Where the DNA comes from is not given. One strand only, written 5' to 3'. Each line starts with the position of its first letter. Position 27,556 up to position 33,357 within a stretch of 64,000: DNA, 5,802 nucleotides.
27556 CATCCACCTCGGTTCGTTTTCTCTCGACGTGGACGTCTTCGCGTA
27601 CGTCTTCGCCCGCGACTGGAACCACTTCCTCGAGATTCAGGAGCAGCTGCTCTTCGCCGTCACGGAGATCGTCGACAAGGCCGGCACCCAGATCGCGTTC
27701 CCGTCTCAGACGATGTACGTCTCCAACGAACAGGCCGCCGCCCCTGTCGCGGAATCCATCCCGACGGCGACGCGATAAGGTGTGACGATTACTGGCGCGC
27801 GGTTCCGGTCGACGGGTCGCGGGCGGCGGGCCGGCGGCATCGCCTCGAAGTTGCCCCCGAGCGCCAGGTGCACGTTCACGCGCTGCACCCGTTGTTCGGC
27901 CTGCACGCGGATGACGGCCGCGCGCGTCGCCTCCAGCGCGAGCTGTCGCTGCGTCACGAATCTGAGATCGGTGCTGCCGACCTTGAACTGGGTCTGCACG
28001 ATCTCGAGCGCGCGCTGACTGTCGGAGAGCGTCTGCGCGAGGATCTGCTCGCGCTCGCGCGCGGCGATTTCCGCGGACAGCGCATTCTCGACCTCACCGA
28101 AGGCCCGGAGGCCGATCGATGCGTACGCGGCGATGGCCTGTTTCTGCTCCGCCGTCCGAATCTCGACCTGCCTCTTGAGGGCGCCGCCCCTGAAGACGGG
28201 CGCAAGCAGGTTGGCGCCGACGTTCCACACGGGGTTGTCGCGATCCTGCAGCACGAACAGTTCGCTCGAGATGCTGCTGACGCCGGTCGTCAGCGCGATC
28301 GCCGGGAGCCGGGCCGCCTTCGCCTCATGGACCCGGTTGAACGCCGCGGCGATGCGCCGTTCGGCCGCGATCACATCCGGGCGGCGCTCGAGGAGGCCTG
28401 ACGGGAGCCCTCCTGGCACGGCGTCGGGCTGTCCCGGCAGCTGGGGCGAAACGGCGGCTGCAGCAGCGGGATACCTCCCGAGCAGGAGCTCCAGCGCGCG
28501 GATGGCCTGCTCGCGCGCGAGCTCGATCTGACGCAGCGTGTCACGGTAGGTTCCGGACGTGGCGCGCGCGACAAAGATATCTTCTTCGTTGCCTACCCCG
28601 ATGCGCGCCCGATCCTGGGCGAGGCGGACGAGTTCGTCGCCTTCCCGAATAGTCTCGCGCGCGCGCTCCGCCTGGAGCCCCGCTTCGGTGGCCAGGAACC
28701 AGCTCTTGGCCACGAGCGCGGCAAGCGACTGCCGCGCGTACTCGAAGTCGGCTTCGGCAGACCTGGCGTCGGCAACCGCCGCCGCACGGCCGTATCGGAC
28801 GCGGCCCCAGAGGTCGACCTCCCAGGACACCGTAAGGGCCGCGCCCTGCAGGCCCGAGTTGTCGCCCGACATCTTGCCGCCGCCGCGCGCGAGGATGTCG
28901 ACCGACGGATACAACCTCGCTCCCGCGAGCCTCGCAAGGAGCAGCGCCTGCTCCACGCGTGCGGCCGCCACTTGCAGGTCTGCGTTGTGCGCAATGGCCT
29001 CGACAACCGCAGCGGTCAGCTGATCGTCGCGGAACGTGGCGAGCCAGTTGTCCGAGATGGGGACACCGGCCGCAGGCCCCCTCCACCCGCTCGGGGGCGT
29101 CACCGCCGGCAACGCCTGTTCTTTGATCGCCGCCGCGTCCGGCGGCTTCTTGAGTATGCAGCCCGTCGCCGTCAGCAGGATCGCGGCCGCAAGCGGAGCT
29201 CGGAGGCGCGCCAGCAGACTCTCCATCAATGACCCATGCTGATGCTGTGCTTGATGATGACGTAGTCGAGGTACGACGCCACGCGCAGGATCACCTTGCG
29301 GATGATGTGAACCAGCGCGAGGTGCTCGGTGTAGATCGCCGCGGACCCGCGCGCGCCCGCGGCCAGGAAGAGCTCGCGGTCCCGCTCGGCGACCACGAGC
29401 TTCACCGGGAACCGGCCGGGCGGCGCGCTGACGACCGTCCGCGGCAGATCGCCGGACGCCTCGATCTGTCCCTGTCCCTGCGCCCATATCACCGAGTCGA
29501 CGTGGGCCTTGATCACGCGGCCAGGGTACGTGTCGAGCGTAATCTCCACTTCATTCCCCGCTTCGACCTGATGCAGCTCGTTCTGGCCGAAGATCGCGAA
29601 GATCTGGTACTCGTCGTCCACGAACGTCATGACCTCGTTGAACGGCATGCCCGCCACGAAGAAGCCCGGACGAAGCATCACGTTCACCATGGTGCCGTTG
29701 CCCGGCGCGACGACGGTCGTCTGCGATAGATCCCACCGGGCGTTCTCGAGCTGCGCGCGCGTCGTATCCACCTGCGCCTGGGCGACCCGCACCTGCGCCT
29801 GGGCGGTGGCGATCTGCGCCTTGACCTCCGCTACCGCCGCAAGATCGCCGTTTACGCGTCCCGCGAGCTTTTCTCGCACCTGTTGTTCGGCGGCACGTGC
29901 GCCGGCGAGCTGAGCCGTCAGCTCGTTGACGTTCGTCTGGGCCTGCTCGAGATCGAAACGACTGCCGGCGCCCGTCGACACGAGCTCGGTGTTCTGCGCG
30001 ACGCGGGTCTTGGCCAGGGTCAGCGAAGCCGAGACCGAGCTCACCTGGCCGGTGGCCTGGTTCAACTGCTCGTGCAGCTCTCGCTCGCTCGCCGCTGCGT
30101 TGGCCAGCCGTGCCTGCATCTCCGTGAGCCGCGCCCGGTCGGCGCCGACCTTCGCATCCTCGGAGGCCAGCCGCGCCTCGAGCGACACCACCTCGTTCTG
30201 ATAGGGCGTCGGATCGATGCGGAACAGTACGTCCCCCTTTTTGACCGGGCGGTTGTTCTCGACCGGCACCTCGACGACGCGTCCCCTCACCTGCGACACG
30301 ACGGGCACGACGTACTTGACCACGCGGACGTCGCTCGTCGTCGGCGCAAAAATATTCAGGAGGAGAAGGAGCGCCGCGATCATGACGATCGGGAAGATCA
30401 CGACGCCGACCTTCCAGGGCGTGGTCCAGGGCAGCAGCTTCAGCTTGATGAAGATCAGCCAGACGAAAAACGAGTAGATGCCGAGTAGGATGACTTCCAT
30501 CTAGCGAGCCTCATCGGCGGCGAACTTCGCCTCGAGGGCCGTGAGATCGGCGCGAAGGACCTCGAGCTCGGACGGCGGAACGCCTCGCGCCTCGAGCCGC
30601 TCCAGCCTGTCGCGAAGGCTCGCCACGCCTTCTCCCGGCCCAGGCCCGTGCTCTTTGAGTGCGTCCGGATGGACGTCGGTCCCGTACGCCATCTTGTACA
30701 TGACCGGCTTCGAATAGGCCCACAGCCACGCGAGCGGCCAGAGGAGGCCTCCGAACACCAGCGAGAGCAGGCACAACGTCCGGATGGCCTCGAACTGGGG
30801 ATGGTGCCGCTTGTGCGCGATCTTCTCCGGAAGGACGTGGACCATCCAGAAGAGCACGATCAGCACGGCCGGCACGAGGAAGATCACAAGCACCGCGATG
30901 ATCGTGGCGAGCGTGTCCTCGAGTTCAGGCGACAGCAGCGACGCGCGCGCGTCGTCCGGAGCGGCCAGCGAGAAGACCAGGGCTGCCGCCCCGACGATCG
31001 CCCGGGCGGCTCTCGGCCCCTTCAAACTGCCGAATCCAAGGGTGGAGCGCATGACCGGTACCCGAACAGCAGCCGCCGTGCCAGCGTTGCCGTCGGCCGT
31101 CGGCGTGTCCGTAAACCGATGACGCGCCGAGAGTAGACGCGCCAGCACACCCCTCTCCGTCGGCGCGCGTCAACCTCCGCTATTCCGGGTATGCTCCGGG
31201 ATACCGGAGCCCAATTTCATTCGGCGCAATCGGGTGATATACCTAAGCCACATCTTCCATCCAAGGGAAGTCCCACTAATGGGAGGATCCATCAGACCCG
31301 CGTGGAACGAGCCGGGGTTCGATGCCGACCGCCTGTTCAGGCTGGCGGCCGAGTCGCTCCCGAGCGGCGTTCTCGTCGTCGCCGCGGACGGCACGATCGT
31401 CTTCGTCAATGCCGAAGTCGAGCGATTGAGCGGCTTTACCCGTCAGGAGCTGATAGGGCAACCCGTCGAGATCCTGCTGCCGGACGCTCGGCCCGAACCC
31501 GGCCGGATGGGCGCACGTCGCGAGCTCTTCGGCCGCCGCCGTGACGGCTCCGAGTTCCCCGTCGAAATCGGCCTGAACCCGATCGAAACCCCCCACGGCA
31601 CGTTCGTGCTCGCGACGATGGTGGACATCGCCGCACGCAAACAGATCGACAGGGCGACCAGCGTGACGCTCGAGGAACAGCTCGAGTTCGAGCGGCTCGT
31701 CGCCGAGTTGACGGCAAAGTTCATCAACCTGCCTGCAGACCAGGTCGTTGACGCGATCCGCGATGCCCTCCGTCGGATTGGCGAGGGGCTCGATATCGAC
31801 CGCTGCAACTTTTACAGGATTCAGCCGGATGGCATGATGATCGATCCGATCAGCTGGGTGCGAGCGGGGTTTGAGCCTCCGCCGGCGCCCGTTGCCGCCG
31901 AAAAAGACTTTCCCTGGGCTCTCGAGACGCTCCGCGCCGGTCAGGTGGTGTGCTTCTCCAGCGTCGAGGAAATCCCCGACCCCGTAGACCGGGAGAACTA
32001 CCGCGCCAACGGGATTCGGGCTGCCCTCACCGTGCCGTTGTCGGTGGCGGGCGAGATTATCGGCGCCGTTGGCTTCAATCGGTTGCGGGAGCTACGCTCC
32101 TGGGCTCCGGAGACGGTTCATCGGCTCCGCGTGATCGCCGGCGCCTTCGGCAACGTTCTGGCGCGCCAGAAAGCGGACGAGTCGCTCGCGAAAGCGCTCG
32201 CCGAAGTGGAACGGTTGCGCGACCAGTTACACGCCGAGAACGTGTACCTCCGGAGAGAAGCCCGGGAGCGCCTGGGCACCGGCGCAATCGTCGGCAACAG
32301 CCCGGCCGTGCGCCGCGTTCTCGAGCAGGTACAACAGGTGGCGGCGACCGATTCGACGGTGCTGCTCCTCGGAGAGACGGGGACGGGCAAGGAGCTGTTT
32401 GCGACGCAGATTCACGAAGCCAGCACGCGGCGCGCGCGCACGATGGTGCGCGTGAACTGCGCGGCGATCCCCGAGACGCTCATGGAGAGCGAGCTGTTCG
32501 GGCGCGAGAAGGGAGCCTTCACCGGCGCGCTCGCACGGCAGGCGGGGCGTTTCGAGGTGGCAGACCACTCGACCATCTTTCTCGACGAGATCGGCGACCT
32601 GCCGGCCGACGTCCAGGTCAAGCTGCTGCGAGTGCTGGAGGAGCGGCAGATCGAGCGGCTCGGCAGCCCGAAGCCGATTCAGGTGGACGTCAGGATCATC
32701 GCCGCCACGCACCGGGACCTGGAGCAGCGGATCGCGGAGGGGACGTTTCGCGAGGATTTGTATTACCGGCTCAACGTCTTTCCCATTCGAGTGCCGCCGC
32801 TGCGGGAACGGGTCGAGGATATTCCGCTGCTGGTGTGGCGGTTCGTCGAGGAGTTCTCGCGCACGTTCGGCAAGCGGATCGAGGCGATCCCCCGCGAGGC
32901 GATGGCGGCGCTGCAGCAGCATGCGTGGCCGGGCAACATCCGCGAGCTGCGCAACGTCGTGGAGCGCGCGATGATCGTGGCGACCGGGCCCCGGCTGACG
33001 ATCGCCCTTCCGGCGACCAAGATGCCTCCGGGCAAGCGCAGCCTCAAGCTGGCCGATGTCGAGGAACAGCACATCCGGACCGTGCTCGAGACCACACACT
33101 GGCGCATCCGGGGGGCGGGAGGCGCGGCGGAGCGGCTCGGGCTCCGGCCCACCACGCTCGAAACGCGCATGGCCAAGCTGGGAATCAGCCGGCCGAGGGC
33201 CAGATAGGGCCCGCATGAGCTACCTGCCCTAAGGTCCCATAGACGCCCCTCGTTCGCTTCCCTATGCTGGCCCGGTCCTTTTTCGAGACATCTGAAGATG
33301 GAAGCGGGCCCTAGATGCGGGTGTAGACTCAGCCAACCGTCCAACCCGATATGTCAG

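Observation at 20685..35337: Three paralogous PAS-GAF sigma-54 activators with near-identical recognition helices, plus a 28-bp site seen four times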

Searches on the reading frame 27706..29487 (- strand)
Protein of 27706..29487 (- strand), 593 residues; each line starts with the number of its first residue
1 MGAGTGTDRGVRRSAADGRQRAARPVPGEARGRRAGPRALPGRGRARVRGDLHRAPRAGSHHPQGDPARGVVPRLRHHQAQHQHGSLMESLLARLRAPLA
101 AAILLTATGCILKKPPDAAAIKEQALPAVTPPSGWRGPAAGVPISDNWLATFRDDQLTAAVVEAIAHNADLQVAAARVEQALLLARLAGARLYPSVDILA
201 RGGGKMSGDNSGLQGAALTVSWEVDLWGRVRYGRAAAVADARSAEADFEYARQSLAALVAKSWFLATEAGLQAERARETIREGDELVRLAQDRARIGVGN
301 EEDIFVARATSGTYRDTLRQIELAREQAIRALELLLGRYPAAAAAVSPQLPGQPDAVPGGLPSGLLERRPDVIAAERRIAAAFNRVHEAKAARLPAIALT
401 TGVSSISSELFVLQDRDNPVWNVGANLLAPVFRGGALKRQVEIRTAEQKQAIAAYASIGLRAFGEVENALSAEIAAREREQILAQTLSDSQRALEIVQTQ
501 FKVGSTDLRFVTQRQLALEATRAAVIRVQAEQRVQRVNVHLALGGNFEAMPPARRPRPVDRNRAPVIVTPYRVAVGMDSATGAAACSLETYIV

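Call 15: search_protein_families(library=pfam, proteins=[window:27706-29487:-], max_evalue=0.01)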
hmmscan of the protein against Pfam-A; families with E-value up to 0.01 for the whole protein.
window:27706-29487:- (593 aa): 1 family
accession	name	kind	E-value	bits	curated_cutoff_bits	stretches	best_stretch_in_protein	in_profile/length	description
PF02321.23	OEP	-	1.2e-34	120.2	22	2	366-544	9-187/187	Outer membrane efflux protein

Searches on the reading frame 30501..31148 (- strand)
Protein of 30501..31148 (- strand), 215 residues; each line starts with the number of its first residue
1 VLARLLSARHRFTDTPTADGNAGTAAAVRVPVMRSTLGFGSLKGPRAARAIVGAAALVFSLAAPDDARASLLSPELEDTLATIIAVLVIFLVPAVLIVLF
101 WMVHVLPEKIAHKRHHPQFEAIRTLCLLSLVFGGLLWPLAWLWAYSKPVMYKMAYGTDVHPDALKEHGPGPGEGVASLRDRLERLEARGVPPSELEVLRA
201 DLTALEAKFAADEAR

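Call 19: search_protein_families(library=pfam, proteins=[window:30501-31148:-], max_evalue=0.01)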
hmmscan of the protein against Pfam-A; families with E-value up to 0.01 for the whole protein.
window:30501-31148:- (215 aa): 2 families
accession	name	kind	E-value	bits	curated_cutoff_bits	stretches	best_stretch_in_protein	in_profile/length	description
PF11742.13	DUF3302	-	9.9e-16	58.1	32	1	83-145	3-65/77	Protein of unknown function (DUF3302)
PF14373.11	Imm_superinfect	-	0.0019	18.5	27.9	1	104-144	2-41/42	Superinfection immunity protein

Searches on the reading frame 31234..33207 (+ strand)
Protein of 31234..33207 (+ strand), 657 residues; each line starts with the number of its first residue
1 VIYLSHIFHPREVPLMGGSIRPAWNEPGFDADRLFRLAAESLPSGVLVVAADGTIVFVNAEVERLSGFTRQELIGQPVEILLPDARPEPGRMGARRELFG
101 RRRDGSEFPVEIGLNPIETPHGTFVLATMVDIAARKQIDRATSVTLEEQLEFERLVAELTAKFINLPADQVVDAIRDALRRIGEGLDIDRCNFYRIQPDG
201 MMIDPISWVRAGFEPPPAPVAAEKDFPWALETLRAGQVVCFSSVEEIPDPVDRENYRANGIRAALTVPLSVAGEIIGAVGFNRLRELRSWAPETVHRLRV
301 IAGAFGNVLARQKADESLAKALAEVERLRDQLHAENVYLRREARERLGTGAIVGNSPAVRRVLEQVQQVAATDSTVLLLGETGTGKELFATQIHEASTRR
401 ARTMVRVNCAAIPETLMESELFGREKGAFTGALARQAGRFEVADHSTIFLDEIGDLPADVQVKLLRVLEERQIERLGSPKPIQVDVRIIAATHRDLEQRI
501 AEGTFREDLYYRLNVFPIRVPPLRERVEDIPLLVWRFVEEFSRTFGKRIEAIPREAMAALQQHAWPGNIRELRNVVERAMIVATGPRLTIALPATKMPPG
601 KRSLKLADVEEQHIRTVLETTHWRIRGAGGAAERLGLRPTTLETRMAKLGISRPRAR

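Call 8: search_protein_families(library=pfam, proteins=[window:31234-33207:+])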
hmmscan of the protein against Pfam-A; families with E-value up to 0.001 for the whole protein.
window:31234-33207:+ (657 aa): 13 families
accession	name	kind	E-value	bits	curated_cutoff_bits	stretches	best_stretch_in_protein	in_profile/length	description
PF00158.32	Sigma54_activat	-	1.3e-72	243.3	20.2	1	352-518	1-167/168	Sigma-54 interaction domain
PF25601.1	AAA_lid_14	-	9.4e-24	83.5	27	1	524-591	1-68/87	AAA+ ATPase lid domain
PF14532.12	Sigma54_activ_2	-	2.4e-20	73.6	25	1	353-523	1-138/138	Sigma-54 interaction domain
PF13426.13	PAS_9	-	1.9e-12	47.8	27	1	43-132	1-101/103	PAS domain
PF00989.32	PAS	-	4.6e-12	46.4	22.6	1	35-129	3-110/113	PAS fold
PF01590.32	GAF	-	5.5e-11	43.6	22.4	1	173-307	4-131/133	GAF domain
PF07728.20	AAA_5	-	1e-09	38.9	22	1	376-494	2-123/139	AAA domain (dynein-related subfamily)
PF08448.16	PAS_4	-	4.3e-09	37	23.1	1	40-136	2-109/110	PAS fold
PF07724.20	AAA_2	-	1.1e-07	32.5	27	1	374-474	4-105/166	AAA domain (Cdc48 subfamily)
PF13185.12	GAF_2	-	2.4e-07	31.4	28.6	1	169-308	5-134/136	GAF domain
PF13188.13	PAS_8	-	8.5e-07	29.1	21.8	1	34-90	2-55/65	PAS domain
PF02954.25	HTH_8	-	1.3e-05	25.2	22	1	606-649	2-42/42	Bacterial regulatory protein, Fis family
PF00004.35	AAA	-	0.00015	22.6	21.2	1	376-494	1-110/131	ATPase family associated with various cellular activities (AAA)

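Call 21: find_related_loci(query=window:31279-33204:+, collection=genome_contigs, flank=10000)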
Query window:31279-33204:+ (642 aa) in genome_contigs; peptide patterns used: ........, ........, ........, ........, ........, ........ (x = any residue, [..] = any of these).
369 stretches matched a pattern; 207 encode a relative of the query (tblastn E <= 1e-3); the best 80 are kept; 77 distinct loci.
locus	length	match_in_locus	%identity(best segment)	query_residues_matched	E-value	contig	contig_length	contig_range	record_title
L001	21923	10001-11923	94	1-642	0e+0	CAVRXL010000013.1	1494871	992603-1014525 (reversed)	MAG: uncultured Acidobacteriota bacterium isolate MFD06229.bin.1.246 genome assembly, contig: contig_9508, whole genome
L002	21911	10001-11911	68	7-640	0e+0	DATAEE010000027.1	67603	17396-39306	MAG TPA_asm: Vicinamibacterales bacterium isolate SMAG_U6769 k141_18889, whole genome shotgun sequence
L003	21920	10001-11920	65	14-639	0e+0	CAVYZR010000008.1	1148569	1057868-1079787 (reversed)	MAG: uncultured Acidobacteriota bacterium isolate MFD02242.bin.1.228 genome assembly, contig: contig_654, whole genome s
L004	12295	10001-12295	67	20-640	0e+0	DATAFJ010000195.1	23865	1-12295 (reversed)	MAG TPA_asm: Vicinamibacterales bacterium isolate SMAG_U6800 k141_3511439, whole genome shotgun sequence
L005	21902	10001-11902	67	15-639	0e+0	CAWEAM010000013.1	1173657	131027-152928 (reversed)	MAG: uncultured Acidobacteriota bacterium isolate MFD04850.bin.2.364 genome assembly, contig: contig_9500, whole genome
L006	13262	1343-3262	65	14-639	0e+0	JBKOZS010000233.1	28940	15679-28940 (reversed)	MAG: Acidobacteriota bacterium isolate GB_HAYS_MAG_00028 GB_HAYS_000001631177, whole genome shotgun sequence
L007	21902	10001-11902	65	21-641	0e+0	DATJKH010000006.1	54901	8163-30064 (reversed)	MAG TPA_asm: Vicinamibacterales bacterium isolate SMAG_U15588 k141_2231022, whole genome shotgun sequence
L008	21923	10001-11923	63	13-639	0e+0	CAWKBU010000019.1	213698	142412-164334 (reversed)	MAG: uncultured Acidobacteriota bacterium isolate MFD03066.bin.2.196 genome assembly, contig: contig_37798, whole genome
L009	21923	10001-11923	63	14-639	0e+0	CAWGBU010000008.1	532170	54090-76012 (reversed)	MAG: uncultured Acidobacteriota bacterium isolate MFD06229.bin.2.238 genome assembly, contig: contig_5141, whole genome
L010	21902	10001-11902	64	21-640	0e+0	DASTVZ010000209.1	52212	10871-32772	MAG TPA_asm: Vicinamibacterales bacterium isolate SMAG_U2373 k141_1306629, whole genome shotgun sequence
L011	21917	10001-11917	64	15-640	0e+0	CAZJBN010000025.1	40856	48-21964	MAG TPA_asm: uncultured Bifidobacteriaceae bacterium isolate SRP344714_co2_101 genome assembly, contig: NODE_2276_length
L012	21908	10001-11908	63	21-641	0e+0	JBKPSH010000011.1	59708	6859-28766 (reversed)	MAG: Acidobacteriota bacterium isolate GS_EKS_MAG_00027 GS_EKS_000002039407, whole genome shotgun sequence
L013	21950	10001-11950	60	9-639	0e+0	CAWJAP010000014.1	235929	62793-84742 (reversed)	MAG: Vicinamibacterales bacterium isolate MFD04850.bin.2.159 genome assembly, contig: contig_20622, whole genome shotgun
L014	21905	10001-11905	60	20-640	0e+0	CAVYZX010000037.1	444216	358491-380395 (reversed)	MAG: uncultured Acidobacteriota bacterium isolate MFD02242.bin.1.362 genome assembly, contig: contig_8936, whole genome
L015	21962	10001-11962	61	3-639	0e+0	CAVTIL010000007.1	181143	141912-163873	MAG: uncultured Acidobacteriota bacterium isolate MFD06229.bin.1.266 genome assembly, contig: contig_34277, whole genome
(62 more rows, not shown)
